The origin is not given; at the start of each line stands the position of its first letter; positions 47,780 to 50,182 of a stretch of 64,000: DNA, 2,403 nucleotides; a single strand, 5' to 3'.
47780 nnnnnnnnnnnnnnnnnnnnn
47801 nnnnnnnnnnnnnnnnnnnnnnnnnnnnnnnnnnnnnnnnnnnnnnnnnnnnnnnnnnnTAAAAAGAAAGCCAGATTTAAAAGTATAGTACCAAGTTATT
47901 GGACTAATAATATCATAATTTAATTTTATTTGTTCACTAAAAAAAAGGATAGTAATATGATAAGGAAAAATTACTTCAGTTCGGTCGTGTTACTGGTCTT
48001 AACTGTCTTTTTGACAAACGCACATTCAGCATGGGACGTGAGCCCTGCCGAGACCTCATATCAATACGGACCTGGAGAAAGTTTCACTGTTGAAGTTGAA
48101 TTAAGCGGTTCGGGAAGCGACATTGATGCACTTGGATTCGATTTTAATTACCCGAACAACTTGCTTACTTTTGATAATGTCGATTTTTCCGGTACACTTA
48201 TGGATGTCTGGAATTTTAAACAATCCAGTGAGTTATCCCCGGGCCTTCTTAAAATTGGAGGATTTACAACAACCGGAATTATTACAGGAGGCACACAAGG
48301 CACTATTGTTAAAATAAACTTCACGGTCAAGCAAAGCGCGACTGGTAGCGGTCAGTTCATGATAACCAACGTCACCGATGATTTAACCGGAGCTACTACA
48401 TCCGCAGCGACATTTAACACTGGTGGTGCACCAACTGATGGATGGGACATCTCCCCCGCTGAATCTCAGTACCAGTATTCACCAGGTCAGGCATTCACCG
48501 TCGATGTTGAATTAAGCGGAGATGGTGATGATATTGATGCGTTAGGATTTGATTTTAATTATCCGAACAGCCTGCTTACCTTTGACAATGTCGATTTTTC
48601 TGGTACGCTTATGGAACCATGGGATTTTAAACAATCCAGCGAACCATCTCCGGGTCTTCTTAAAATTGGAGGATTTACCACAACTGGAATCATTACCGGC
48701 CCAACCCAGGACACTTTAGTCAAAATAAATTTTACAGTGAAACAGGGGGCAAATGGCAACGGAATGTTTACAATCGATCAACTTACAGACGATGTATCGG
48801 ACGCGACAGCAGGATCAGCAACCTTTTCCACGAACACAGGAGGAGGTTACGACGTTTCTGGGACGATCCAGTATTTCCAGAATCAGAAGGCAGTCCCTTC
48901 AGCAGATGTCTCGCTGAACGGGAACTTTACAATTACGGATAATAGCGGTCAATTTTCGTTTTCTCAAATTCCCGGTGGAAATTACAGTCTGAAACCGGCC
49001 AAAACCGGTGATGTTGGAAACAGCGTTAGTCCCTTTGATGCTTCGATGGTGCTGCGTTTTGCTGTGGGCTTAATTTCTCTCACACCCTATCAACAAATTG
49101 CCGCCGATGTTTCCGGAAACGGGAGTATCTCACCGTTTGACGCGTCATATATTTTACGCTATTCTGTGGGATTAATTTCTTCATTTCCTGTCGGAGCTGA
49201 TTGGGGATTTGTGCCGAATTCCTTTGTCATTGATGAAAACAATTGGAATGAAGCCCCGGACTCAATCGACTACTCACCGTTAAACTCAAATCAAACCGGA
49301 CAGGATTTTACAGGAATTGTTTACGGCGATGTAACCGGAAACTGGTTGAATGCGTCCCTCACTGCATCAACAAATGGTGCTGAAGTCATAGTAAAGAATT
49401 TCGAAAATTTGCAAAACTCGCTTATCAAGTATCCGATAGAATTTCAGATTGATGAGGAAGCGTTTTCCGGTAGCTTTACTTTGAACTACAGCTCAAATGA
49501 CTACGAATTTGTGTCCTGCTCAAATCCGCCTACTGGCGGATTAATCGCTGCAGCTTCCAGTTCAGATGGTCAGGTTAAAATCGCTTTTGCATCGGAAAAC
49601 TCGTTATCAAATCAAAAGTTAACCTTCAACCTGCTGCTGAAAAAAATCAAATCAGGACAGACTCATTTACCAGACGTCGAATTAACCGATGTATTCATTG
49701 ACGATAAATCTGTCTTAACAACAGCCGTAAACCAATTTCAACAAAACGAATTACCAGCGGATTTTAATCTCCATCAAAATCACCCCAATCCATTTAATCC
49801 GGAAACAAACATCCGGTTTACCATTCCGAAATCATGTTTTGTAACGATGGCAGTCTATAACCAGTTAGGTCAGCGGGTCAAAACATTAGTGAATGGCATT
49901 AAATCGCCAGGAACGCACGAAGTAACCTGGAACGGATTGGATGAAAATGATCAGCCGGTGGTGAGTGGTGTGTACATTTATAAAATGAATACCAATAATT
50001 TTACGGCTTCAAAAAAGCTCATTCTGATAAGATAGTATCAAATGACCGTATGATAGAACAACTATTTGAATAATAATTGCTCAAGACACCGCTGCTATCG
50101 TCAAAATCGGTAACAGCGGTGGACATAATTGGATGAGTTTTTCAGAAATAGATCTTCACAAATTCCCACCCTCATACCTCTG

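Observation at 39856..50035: Three consecutive T9SS cargo proteins that all combine cohesin-like and dockerin-like modules: possible surface protease complex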

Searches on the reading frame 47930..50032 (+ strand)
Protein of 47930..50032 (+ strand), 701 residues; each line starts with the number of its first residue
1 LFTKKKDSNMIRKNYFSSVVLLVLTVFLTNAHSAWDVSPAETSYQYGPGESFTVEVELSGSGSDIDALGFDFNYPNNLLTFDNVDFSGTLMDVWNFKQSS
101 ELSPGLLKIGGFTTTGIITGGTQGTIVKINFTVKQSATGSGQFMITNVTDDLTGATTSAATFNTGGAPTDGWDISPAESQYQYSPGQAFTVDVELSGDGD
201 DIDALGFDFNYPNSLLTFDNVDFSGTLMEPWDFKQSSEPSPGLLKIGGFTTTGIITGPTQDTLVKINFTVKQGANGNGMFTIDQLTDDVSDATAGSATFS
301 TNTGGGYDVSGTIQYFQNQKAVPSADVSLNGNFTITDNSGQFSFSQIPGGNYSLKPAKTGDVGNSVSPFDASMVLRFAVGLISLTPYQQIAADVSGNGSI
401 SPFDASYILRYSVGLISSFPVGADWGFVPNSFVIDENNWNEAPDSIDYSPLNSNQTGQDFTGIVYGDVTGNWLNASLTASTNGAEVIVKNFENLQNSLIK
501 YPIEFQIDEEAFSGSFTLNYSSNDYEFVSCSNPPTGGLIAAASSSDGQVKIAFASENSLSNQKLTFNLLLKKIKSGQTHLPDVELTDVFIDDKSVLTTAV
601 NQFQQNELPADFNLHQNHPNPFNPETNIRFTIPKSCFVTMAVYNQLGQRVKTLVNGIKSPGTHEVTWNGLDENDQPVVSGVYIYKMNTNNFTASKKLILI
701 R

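Call 6: search_protein_families(library=pfam, proteins=[window:47930-50032:+], max_evalue=1)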
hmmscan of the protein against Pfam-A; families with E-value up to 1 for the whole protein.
window:47930-50032:+ (701 aa): 11 families
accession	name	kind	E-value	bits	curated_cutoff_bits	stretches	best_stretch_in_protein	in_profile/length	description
PF13860.13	FlgD_ig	-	1.2e-09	38.4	27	1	637-689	24-76/79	FlgD Ig-like domain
PF23193.1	NOMO_3rd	-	3.9e-05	24.1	27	1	333-359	61-87/120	NOMO third transthyretin-like domain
PF13620.12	CarboxypepD_reg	-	5.6e-05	23.9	32.3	1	309-359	2-57/82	Carboxypeptidase regulatory-like domain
PF00404.24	Dockerin_1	-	0.00048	20.7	22.9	1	364-411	8-55/57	Dockerin type I domain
PF18962.6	Por_Secre_tail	-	0.0013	19.4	27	1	619-698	3-74/75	Secretion system C-terminal sorting domain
PF13715.12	CarbopepD_reg_2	-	0.0042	17.5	32.2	1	309-355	1-49/88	CarboxypepD_reg-like domain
PF07949.17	YbbR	-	0.006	17.3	22.3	0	179-205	14-40/81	YbbR-like protein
PF13585.12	CHU_C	-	0.03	14.9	27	1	638-690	29-75/86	CHU_C Type IX secretion signal domain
PF09430.16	EMC7_beta-sandw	-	0.061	14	26.6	1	318-356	3-45/122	ER membrane protein complex subunit 7, beta-sandwich domain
PF00775.27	Dioxygenase_C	-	0.17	11.8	27.3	1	310-359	57-104/182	Dioxygenase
PF17802.7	SpaA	-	0.19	12.3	23.1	0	334-355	36-57/91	Prealbumin-like fold domain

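Call 7: search_protein_families(library=ncbifam, proteins=[window:47930-50032:+], max_evalue=1)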
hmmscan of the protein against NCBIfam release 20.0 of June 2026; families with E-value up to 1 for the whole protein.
window:47930-50032:+ (701 aa): 3 families
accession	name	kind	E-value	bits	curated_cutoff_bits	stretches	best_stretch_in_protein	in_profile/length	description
TIGR04183.1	Por_Secre_tail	domain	7.3e-10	38.7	23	1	619-698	3-70/72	T9SS type A sorting domain-containing protein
NF033707.1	T9SS_sortase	equivalog_domain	2.9e-09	35.1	420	1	568-690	956-1079/1095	type IX secretion system sortase PorU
NF005176.1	PRK06655.1-1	equivalog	3.6e-07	30.3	230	1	638-691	99-152/197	flagellar hook assembly protein FlgD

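Call 14: find_homologous_proteins(query=window:47957-50032:+)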
Query window:47957-50032:+ (692 aa): 89 proteins with E <= 0.001 among 8000 candidates.
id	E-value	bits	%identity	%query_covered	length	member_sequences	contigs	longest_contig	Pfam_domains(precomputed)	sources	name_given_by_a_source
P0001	0.0e+0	1547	100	100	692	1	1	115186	PF18962.8,PF13860.13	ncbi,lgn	-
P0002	6.9e-245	833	39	96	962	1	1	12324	PF00963.25,PF18962.8,PF13860.13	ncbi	-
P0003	2.5e-197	676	49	100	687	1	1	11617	PF13715.13,PF00963.25,PF18962.8,PF13860.13,PF13620.13,PF22904.4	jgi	-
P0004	5.5e-194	665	48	98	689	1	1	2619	PF00963.25,PF18962.8,PF13860.13,PF13620.13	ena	-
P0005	3.0e-181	623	46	100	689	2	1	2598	PF00963.25,PF18962.8,PF13860.13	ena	-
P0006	6.6e-165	569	47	77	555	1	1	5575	PF00404.25,PF18962.8,PF13860.13,PF13620.13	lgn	-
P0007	2.3e-159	550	49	77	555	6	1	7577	PF00963.25,PF18962.8,PF13860.13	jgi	-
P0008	3.7e-155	536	40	97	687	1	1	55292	PF00963.25,PF18962.8,PF13860.13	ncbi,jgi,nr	ncbi:MAG: T9SS type A sorting domain-containing protein [Calditrichaeota bacterium]|nr:T9SS type A s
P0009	1.8e-151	524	42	99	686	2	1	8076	PF00963.25,PF18962.8,PF13860.13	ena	-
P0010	2.7e-151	524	46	77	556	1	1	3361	PF13585.13,PF00963.25,PF18962.8,PF13860.13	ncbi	-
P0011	6.0e-139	483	44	77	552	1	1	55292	PF18962.8,PF13860.13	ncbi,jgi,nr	ncbi:MAG: T9SS type A sorting domain-containing protein [Calditrichaeota bacterium]|nr:T9SS type A s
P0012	8.2e-139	482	53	41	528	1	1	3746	PF00963.25,PF18962.8,PF13860.13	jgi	jgi:hypothetical protein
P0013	3.4e-136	474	44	77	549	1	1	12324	PF18962.8,PF13860.13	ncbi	-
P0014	3.5e-131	457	43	77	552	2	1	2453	PF00963.25,PF18962.8,PF13860.13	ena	-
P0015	4.9e-107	377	39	76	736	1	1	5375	PF00963.25,PF18962.8,PF13860.13,PF13620.13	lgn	-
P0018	8.8e-94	334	43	57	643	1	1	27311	PF00963.25,PF18962.8,PF13860.13,PF13620.13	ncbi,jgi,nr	ncbi:MAG: T9SS type A sorting domain-containing protein [Calditrichaeota bacterium]|nr:T9SS type A s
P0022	8.6e-91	324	36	73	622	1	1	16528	PF00963.25,PF18962.8,PF13860.13,PF13620.13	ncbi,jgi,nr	ncbi:MAG: T9SS type A sorting domain-containing protein [Calditrichaeota bacterium]|nr:T9SS type A s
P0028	4.9e-86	308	35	75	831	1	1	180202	PF00963.25,PF18962.8,PF13860.13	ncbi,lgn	ncbi:MAG: FlgD immunoglobulin-like domain containing protein [Candidatus Zhuqueibacterota bacterium]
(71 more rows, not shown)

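Call 16: find_encoding_contigs(protein=P0001, flank=10000, max_places=3)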
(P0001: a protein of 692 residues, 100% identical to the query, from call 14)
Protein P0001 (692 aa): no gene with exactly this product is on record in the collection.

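Call 17: find_encoding_contigs(protein=P0008, flank=10000, max_places=3)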
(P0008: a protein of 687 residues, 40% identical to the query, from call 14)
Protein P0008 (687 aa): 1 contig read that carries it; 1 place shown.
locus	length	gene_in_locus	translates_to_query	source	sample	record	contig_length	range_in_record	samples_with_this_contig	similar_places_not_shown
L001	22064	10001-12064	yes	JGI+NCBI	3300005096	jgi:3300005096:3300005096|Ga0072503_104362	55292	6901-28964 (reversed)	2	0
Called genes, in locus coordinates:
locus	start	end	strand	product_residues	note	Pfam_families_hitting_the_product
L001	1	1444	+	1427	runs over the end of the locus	PF00963:Cohesin (faint), PF06119:NIDO (weak), PF13860:FlgD_ig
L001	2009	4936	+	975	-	PF00246:Peptidase_M14, PF20773:InhA-like_MAM, PF18962:Por_Secre_tail (faint), PF13860:FlgD_ig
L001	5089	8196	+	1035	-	PF00082:Peptidase_S8, PF00963:Cohesin (faint), PF13860:FlgD_ig, PF18962:Por_Secre_tail (weak)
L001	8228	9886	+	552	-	PF18962:Por_Secre_tail (faint), PF13860:FlgD_ig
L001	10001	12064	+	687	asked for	PF00963:Cohesin, PF18962:Por_Secre_tail (faint), PF13860:FlgD_ig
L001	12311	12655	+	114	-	-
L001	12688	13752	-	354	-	PF02606:LpxK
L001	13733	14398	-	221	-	PF04028:DUF374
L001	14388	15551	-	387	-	PF02684:LpxB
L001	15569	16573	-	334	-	PF01408:GFO_IDH_MocA, PF22725:GFO_IDH_MocA_C3, PF02894:GFO_IDH_MocA_C (faint)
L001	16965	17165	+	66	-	PF00313:CSD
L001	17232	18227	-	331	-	PF00710:Asparaginase, PF17763:Asparaginase_C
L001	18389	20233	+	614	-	PF11412:DsbD_N (weak), PF02683:DsbD_TM, PF03190:Thioredox_DsbH (weak), PF00085:Thioredoxin, PF13098:Thioredoxin_2, PF13899:Thioredoxin_7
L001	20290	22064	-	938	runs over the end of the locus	PF17210:SdrD_B (faint), PF22904:NOMO1-like_2nd (faint), PF16640:Big_3_5 (faint), PF13715:CarbopepD_reg_2 (faint), PF13620:CarboxypepD_reg (weak), PF13860:FlgD_ig (faint), PF13620:CarboxypepD_reg, PF18962:Por_Secre_tail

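Call 19: find_related_loci(query=A1, collection=genome_contigs, flank=10000)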
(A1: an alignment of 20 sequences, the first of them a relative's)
Query A1 (692 aa) in genome_contigs; peptide patterns used: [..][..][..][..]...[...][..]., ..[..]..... (x = any residue, [..] = any of these).
600 stretches matched a pattern (row limit reached: there are more); 592 encode a relative of the query (tblastn E <= 1e-3); the best 80 are kept; 80 distinct loci.
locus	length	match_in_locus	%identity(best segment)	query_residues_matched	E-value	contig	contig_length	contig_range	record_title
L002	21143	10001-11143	27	264-692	4e-42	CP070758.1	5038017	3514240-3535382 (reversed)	MAG: Gemmatimonadota bacterium isolate bin29 chromosome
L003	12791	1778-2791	30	297-692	1e-30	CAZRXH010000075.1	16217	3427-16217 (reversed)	MAG TPA_asm: uncultured Bacteroidota bacterium isolate SRP271791_co2_92 genome assembly, contig: NODE_891_length_16217_c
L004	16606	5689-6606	29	351-692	3e-30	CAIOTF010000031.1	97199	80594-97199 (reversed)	MAG: uncultured Ignavibacteriae bacterium isolate KTt_bin-1621 genome assembly, contig: bin-1621:31/54, whole genome sho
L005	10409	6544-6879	44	581-692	1e-26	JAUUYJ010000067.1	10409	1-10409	MAG: Candidatus Zixiibacteriota bacterium isolate CSMAG_164 CSMAG_164_k127_5307160_length_10409_cov_16.6530, whole genom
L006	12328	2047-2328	46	599-692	3e-26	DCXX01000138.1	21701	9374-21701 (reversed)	MAG TPA_asm: Candidatus Marinimicrobia bacterium UBA2125 UBA2125_contig_4568, whole genome shotgun sequence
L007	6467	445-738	50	595-692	3e-26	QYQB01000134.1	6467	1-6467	MAG: bacterium isolate PowLak16_MAG13 c_000000029688, whole genome shotgun sequence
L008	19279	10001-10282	49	599-692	1e-25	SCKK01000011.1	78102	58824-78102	Candidatus Neomarinimicrobiota bacterium strain TS1B10-2 T1B10-2_115, whole genome shotgun sequence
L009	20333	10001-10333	45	581-692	1e-25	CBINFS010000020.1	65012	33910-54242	MAG TPA_asm: uncultured bacterium isolate SRR16817064_binner12_Refined_7 genome assembly, contig: ERZ27394172.131, whole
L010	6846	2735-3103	39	564-692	2e-25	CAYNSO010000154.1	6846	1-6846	MAG TPA_asm: uncultured Cytophagia bacterium isolate SRP192927_co6_462 genome assembly, contig: NODE_30187_length_6846_c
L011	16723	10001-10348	46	576-692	2e-25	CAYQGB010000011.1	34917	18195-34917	MAG TPA_asm: uncultured Calditrichaceae bacterium isolate SRP162660_co2_186 genome assembly, contig: NODE_222_length_349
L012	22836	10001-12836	50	590-692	4e-25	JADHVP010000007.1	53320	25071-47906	MAG: Ignavibacteria bacterium isolate BS750m-G4 BS-750m-C438, whole genome shotgun sequence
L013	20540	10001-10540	35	535-692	5e-25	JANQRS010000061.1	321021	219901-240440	MAG: Calditrichia bacterium isolate IP29b_bin.73 k99_1648331, whole genome shotgun sequence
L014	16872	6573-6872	43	593-692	4e-25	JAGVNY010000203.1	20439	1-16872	MAG: Candidatus Zixiibacteriota bacterium isolate DeMMO3_21 c_000000005270, whole genome shotgun sequence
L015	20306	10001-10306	45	581-692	4e-25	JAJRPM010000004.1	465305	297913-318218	MAG: Candidatus Zixiibacteriota bacterium isolate Dive100_bin1.56 k141_217959, whole genome shotgun sequence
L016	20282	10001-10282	47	599-692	8e-25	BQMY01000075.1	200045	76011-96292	MAG: Melioribacteraceae bacterium SCALA702 DNA, sequence075, whole genome shotgun sequence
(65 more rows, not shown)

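Call 51: find_encoding_contigs(protein=P0002, flank=10000, max_places=2)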
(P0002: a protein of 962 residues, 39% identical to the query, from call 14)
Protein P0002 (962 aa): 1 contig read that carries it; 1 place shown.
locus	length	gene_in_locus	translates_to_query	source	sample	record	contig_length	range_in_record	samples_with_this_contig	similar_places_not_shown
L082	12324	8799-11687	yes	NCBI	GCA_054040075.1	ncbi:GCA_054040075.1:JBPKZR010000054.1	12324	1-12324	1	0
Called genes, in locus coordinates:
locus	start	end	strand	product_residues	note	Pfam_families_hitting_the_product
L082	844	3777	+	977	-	PF00246:Peptidase_M14, PF20773:InhA-like_MAM, PF13860:FlgD_ig (weak), PF18962:Por_Secre_tail (weak)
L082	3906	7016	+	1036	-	PF00082:Peptidase_S8, PF00963:Cohesin (weak), PF13860:FlgD_ig (weak), PF18962:Por_Secre_tail (weak)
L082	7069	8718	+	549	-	PF18962:Por_Secre_tail, PF13860:FlgD_ig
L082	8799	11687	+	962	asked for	PF00963:Cohesin, PF13860:FlgD_ig, PF18962:Por_Secre_tail (weak)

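Call 85: find_encoding_contigs(protein=P0003, flank=10000, max_places=1)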
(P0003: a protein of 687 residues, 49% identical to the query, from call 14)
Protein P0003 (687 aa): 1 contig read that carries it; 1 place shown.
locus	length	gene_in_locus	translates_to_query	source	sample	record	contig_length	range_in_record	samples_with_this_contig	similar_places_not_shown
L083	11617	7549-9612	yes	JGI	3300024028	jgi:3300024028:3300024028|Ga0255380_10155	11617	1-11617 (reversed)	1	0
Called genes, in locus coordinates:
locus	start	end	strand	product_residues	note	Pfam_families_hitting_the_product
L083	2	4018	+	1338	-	?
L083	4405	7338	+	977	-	PF00246:Peptidase_M14, PF20773:InhA-like_MAM, PF13860:FlgD_ig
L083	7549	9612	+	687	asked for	PF00963:Cohesin, PF13620:CarboxypepD_reg (weak), PF13715:CarbopepD_reg_2 (weak), PF22904:NOMO1-like_2nd (weak), PF18962:Por_Secre_tail (faint), PF13860:FlgD_ig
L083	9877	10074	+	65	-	-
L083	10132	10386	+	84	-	PF03683:UPF0175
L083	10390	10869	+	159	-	PF11848:DUF3368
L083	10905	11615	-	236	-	?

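Call 86: find_encoding_contigs(protein=P0028, flank=10000, max_places=1)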
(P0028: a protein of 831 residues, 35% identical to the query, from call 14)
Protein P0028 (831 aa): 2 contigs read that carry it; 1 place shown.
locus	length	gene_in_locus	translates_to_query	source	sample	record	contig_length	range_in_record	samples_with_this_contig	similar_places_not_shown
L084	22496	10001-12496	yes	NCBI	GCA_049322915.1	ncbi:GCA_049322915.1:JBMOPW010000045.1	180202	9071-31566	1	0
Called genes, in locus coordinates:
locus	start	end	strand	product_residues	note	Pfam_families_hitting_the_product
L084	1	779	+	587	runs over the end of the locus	PF13585:CHU_C (faint), PF13860:FlgD_ig, PF18962:Por_Secre_tail (faint)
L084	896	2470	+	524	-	PF00501:AMP-binding, PF13193:AMP-binding_C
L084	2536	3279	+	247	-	-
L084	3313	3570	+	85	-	-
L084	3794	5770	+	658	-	PF13522:GATase_6, PF13537:GATase_7, PF00733:Asn_synthase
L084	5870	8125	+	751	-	PF13620:CarboxypepD_reg, PF13715:CarbopepD_reg_2, PF07715:Plug, PF00593:TonB_dep_Rec_b-barrel, PF25183:OMP_b-brl_4 (weak)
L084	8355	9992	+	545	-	PF00963:Cohesin, PF13860:FlgD_ig, PF18962:Por_Secre_tail (faint)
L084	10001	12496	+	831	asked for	PF00963:Cohesin (faint), PF18962:Por_Secre_tail (faint), PF13860:FlgD_ig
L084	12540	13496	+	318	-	PF02540:NAD_synthase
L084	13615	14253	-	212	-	PF13860:FlgD_ig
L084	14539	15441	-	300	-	PF13585:CHU_C (weak), PF18962:Por_Secre_tail (weak), PF13860:FlgD_ig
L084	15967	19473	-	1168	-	PF00128:Alpha-amylase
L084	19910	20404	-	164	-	PF03830:PTSIIB_sorb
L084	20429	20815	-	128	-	PF03610:EIIA-man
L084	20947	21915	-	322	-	PF02603:Hpr_kinase_N, PF07085:DRTGG (faint), PF07475:Hpr_kinase_C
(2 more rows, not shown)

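Call 87: find_encoding_contigs(protein=P0018, flank=10000, max_places=1)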
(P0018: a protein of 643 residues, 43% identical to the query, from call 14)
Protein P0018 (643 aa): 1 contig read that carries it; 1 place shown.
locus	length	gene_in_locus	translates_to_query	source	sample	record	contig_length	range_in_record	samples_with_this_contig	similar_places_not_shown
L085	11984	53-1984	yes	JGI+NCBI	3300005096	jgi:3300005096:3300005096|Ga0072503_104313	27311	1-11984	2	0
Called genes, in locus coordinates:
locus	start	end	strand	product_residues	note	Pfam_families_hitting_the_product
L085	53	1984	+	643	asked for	PF00963:Cohesin (weak), PF13620:CarboxypepD_reg (faint), PF13860:FlgD_ig, PF18962:Por_Secre_tail (weak)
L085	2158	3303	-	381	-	PF01262:AlaDh_PNT_C (weak), PF02254:TrkA_N (weak), PF02558:ApbA (weak), PF03435:Sacchrp_dh_NADP, PF03721:UDPG_MGDP_dh_N (faint), PF13460:NAD_binding_10 (weak), PF16653:Sacchrp_dh_C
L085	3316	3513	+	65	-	-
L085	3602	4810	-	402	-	PF03453:MoeA_N, PF00994:MoCF_biosynth, PF03454:MoeA_C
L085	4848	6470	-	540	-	PF00171:Aldedh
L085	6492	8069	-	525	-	PF00890:FAD_binding_2 (weak), PF01266:DAO (weak), PF07992:Pyr_redox_2 (weak), PF13450:NAD_binding_8 (weak), PF00732:GMC_oxred_N, PF05199:GMC_oxred_C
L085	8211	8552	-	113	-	PF04430:DUF498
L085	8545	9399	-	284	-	PF13174:TPR_6 (faint), PF07719:TPR_2 (faint), PF13432:TPR_16 (faint), PF05036:SPOR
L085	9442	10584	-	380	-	PF25064:ARM_TT21_5th (faint), PF07719:TPR_2 (faint), PF13174:TPR_6 (faint), PF14559:TPR_19 (weak), PF12895:ANAPC3 (weak), PF14559:TPR_19 (weak), PF13431:TPR_17 (weak), PF18073:Zn_ribbon_LapB, +7 more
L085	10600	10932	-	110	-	PF06305:LapA_dom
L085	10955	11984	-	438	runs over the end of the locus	PF00919:UPF0004, PF04055:Radical_SAM, PF01938:TRAM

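Call 88: find_encoding_contigs(protein=P0022, flank=10000, max_places=1)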
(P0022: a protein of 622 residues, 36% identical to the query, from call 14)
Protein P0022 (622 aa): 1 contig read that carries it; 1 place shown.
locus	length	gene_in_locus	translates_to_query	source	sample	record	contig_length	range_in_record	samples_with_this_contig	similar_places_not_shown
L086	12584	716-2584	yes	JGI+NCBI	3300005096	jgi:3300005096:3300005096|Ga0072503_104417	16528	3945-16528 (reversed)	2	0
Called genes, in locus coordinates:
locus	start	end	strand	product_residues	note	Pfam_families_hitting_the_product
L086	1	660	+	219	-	?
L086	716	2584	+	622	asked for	PF00963:Cohesin, PF18962:Por_Secre_tail (faint), PF13620:CarboxypepD_reg (weak), PF13860:FlgD_ig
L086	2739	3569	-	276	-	PF01149:Fapy_DNA_glyco, PF06831:H2TH, PF06827:zf-FPG_IleRS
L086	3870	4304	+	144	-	-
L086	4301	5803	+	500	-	PF08245:Mur_ligase_M, PF02875:Mur_ligase_C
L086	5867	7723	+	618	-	PF13145:Rotamase_2, PF13616:Rotamase_3 (weak), PF00639:Rotamase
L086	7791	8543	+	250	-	PF13263:PHP_C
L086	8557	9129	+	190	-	PF06966:DUF1295, PF02544:Steroid_dh (weak), PF04191:PEMT, PF04140:ICMT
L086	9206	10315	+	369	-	PF04041:Glyco_hydro_130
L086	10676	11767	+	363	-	-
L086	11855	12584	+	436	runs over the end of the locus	PF03349:Toluene_X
